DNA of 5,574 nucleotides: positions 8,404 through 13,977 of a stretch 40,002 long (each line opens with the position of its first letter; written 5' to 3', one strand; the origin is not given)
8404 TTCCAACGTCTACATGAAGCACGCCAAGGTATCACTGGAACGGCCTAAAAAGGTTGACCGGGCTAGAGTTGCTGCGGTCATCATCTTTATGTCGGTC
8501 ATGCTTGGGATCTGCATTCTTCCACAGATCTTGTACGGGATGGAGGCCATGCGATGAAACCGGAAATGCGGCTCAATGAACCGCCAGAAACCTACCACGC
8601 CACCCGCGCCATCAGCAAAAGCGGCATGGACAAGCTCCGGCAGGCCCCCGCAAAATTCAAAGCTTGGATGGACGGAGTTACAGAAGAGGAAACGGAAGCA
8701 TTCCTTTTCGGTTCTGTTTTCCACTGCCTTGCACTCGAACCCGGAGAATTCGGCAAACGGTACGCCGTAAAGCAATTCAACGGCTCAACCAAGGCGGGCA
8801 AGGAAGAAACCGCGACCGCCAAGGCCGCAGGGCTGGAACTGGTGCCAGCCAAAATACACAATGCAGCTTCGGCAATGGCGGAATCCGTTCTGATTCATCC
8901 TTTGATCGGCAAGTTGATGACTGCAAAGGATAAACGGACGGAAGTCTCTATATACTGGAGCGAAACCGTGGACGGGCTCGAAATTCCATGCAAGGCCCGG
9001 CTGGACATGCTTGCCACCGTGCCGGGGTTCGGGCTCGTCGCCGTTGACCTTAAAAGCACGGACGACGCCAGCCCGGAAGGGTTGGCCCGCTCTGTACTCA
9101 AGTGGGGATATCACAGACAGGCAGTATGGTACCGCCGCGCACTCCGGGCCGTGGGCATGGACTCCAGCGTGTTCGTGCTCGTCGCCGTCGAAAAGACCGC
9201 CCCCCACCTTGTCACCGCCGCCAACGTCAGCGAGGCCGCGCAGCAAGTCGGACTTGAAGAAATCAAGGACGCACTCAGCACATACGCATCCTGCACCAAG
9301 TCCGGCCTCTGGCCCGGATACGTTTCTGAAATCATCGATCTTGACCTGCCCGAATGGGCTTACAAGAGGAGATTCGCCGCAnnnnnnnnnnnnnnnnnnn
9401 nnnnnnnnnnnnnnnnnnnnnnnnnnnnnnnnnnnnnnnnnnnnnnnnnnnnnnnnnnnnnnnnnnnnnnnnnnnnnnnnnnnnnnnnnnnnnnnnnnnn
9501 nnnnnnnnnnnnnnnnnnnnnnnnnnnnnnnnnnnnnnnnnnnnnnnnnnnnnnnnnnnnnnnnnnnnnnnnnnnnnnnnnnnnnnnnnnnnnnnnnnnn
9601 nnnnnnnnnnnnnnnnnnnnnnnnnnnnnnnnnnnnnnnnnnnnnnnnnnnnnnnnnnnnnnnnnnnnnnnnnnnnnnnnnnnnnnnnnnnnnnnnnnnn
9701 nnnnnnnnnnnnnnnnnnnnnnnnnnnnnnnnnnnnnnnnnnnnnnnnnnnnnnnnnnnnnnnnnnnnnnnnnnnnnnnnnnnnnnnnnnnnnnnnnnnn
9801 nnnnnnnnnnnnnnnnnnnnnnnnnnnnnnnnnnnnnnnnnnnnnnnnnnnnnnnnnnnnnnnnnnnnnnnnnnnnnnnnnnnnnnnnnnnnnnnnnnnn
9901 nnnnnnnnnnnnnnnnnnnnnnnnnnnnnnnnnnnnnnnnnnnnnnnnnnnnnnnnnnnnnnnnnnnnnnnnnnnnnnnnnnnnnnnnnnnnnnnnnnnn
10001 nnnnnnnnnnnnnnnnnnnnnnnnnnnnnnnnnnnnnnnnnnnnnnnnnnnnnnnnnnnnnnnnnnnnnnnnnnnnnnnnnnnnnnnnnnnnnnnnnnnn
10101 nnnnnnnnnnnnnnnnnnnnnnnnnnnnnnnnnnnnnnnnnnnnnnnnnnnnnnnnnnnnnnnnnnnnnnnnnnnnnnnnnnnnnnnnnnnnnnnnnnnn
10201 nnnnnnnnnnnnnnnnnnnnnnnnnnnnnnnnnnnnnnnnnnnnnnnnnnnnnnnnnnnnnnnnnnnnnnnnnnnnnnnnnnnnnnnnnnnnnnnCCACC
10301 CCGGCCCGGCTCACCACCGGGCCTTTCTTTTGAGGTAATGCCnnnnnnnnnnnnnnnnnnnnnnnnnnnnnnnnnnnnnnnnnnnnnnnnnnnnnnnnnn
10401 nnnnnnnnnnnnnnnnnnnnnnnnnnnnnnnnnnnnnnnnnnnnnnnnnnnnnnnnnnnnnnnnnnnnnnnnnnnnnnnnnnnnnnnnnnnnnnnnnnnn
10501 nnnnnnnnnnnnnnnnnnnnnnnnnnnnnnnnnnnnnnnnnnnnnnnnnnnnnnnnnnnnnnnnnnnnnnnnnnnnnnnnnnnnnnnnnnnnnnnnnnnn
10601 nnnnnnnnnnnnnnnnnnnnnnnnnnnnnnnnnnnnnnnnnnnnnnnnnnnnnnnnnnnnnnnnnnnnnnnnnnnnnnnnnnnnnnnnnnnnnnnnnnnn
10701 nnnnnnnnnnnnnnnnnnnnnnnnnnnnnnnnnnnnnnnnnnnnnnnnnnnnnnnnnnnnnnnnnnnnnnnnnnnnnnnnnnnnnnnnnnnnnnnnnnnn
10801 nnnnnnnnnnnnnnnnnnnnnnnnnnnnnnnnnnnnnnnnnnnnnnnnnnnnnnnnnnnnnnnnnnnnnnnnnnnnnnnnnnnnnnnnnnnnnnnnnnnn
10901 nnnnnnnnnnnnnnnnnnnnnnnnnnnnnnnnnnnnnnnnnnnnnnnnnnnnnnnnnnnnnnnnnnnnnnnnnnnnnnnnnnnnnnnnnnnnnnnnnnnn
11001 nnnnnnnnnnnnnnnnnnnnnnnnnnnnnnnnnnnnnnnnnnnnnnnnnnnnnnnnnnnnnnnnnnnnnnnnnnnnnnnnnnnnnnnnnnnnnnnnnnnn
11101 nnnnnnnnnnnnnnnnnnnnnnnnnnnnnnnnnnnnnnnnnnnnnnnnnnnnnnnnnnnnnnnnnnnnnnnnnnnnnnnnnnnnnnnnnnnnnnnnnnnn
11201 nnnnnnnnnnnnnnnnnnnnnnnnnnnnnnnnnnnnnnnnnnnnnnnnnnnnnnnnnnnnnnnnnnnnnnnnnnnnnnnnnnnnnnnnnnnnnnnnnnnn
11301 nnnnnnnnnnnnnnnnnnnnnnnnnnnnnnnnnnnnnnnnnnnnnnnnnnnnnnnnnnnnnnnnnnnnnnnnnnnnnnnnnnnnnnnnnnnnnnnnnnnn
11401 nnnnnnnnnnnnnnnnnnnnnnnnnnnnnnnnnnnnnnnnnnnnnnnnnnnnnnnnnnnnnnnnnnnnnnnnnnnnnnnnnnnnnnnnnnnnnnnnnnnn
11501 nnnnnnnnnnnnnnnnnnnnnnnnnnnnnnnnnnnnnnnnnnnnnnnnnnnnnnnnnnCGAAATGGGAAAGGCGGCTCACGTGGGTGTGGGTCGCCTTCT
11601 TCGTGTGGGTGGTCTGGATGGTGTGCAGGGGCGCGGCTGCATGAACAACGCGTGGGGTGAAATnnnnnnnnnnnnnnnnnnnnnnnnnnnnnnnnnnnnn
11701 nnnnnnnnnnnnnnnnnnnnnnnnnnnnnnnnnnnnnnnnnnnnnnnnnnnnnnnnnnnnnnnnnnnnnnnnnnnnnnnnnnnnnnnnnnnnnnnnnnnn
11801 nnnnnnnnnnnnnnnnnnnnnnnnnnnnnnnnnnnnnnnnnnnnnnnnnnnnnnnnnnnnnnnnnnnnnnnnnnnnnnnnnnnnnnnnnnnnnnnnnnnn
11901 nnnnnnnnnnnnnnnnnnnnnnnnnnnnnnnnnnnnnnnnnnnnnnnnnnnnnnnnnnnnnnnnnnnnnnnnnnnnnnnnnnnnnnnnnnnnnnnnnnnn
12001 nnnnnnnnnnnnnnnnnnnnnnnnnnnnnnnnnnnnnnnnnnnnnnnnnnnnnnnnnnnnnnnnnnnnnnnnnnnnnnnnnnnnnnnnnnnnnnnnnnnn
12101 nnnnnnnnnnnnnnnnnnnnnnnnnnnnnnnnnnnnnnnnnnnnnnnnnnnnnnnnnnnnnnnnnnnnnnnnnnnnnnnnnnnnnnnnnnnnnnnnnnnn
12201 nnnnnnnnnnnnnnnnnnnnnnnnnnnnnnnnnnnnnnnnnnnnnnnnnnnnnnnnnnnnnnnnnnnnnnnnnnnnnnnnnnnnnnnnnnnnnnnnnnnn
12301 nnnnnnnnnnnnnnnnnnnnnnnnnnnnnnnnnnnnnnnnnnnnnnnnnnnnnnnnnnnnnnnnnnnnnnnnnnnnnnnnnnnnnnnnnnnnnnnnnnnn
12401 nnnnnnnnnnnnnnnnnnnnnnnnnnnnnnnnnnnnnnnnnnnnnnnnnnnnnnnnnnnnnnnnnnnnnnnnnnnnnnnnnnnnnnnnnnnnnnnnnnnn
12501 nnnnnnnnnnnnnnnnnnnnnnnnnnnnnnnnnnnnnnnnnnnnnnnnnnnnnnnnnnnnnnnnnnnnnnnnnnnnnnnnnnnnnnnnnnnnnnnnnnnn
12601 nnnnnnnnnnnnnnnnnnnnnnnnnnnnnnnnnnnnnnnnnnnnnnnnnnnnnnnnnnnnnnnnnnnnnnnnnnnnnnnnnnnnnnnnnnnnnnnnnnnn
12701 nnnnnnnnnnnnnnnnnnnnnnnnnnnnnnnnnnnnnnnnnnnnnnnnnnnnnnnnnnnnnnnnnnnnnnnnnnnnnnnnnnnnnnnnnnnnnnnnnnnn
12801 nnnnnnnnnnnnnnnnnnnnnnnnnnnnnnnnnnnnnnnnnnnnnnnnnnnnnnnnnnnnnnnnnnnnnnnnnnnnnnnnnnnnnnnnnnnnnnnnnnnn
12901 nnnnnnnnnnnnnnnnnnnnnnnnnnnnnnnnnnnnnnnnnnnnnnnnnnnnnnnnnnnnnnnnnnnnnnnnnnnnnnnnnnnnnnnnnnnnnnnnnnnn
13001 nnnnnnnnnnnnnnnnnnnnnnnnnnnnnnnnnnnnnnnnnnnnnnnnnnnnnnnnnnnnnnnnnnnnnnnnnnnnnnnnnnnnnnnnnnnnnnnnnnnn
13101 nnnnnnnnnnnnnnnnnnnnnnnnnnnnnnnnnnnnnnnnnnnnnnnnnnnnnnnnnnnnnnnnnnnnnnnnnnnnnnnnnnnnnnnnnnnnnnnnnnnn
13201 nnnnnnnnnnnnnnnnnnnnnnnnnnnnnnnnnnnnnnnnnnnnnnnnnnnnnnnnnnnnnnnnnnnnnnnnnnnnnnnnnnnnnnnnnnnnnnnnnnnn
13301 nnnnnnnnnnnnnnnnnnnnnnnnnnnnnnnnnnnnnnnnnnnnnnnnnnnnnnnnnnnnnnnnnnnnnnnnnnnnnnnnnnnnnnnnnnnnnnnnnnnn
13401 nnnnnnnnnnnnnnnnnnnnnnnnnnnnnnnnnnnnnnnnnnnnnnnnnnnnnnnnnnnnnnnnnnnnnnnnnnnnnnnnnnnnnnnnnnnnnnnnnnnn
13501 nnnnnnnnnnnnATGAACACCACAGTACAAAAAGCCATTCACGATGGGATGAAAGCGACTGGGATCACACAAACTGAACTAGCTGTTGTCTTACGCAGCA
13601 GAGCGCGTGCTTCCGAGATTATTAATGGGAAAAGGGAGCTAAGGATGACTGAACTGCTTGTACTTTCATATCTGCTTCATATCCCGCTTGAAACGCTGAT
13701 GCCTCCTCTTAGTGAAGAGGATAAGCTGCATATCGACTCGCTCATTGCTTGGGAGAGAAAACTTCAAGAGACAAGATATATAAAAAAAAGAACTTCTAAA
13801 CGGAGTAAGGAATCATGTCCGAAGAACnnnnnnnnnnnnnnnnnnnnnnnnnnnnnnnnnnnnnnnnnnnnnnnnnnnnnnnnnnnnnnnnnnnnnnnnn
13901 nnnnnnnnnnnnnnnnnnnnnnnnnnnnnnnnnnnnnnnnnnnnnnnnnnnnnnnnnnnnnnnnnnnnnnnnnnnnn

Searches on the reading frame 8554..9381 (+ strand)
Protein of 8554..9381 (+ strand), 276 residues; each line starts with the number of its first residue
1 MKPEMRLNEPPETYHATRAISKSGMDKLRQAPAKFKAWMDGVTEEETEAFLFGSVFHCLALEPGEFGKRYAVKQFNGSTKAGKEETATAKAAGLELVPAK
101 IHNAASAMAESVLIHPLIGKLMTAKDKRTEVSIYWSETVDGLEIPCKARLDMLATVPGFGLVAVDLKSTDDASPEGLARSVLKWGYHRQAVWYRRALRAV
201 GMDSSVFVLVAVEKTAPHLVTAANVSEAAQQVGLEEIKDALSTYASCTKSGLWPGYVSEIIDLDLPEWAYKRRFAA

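Call 86: search_protein_families(library=pfam, proteins=[window:8554-9381:+], max_evalue=0.001)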
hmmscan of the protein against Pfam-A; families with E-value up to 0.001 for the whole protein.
window:8554-9381:+ (276 aa): 1 family
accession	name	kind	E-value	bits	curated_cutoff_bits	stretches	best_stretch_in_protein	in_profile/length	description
PF12684.13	DUF3799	-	2.6e-30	106.3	26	1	21-258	1-225/233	PDDEXK-like domain of unknown function (DUF3799)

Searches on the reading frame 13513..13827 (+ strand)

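Call 86: search_protein_families(library=pfam, proteins=[window:13513-13827:+], max_evalue=0.001)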
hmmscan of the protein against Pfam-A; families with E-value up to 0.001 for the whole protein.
window:13513-13827:+ (105 aa): 1 family
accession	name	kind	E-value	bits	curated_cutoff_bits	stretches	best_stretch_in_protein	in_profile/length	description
PF01381.28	HTH_3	-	0.00014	22.3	23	1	14-60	6-53/55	Helix-turn-helix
